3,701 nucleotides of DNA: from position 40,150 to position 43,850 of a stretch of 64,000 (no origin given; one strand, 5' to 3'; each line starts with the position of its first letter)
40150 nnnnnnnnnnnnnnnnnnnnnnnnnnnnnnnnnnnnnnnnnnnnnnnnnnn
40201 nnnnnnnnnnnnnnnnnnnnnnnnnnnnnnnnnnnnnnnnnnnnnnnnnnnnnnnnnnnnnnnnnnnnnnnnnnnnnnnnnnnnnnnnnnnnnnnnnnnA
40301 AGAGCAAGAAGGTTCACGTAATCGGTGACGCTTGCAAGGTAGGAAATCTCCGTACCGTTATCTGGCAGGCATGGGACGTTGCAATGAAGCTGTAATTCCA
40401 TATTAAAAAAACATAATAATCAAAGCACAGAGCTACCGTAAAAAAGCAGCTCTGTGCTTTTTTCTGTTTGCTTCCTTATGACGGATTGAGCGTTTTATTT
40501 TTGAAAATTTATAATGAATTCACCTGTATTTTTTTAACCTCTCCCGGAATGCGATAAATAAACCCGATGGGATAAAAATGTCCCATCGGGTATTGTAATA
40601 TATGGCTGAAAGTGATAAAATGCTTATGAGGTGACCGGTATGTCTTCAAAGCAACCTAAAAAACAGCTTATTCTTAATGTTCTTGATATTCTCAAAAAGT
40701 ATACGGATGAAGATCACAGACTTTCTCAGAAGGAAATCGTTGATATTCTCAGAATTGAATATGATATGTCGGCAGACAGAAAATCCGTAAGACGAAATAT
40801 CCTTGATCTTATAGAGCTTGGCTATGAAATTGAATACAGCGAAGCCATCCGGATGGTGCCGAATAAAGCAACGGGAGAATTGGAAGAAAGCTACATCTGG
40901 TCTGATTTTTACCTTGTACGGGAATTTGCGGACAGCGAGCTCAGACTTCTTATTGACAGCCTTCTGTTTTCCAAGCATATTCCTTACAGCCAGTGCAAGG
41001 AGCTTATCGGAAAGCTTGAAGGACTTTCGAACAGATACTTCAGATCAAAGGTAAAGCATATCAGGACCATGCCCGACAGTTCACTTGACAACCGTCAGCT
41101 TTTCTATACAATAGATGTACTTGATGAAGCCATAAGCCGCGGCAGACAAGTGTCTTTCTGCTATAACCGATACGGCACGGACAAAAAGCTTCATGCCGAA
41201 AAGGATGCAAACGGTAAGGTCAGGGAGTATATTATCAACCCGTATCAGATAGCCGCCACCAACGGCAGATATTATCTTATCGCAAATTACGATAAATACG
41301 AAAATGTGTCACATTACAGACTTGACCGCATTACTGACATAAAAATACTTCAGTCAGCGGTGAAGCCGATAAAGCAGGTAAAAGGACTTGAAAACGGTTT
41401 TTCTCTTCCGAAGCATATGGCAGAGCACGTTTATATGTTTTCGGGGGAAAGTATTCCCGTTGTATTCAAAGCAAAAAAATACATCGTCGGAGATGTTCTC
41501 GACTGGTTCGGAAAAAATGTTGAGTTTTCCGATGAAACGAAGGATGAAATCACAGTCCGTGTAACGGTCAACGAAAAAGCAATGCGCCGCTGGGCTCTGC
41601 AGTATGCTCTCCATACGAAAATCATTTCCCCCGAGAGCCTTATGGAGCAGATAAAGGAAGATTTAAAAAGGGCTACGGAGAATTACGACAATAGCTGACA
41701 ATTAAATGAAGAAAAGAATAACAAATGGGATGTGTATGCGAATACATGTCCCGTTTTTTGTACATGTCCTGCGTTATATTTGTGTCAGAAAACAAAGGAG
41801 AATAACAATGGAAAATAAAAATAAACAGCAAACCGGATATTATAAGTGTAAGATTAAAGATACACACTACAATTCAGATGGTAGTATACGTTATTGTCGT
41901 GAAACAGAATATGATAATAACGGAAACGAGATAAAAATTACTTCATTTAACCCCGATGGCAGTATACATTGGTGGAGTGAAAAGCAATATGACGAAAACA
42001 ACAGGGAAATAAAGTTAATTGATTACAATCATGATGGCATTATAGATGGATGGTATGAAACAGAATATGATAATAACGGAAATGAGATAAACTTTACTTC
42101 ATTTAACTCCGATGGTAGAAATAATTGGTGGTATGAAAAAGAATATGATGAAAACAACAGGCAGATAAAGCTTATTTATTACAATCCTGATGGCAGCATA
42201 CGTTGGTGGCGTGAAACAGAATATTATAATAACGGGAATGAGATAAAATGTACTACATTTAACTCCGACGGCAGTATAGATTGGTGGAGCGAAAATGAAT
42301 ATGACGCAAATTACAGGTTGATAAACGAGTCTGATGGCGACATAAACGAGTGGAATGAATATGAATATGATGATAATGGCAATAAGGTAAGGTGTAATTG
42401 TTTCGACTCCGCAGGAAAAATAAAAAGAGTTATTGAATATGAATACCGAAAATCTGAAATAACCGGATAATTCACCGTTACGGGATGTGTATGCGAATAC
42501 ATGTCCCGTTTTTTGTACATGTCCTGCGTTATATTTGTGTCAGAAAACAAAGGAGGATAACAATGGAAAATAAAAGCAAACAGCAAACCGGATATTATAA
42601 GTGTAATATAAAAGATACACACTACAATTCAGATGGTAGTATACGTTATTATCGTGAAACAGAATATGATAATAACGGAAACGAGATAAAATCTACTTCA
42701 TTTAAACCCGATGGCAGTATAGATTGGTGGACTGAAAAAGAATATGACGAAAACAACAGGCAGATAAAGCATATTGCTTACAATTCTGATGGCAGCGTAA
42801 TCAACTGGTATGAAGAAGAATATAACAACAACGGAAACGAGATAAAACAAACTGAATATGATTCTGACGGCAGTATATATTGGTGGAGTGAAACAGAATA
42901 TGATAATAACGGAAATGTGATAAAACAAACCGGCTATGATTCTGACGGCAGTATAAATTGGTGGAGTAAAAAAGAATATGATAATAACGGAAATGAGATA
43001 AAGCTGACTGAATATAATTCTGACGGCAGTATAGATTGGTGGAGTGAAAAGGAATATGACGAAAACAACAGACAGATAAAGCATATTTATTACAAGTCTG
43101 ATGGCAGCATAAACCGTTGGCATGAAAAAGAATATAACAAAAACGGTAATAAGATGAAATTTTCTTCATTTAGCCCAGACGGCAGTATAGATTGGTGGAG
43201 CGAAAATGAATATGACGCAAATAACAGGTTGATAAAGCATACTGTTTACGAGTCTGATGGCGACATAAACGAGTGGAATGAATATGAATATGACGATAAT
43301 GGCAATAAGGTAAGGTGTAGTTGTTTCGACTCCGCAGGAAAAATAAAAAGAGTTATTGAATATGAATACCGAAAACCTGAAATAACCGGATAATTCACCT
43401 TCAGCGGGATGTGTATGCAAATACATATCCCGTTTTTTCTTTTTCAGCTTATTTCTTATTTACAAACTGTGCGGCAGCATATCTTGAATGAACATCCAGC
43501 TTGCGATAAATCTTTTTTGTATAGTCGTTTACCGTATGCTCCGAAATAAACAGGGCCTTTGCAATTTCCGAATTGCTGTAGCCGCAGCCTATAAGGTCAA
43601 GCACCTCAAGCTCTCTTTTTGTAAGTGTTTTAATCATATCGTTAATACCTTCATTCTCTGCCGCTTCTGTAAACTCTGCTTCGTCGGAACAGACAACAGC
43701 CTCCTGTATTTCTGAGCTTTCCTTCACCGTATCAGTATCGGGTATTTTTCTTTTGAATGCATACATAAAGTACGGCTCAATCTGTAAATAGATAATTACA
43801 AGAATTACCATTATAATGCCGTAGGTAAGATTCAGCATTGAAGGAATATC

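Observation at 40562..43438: WYL-domain regulator heading a tandem cassette of YD-like repeat proteins in an A/T-richer island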

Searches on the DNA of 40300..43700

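Call 41: search_rna_families(source=window, start=40300, end=43700, threshold=evalue, max_evalue=1)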
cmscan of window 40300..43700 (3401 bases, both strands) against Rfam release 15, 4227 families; matches with E-value up to 1: 0.
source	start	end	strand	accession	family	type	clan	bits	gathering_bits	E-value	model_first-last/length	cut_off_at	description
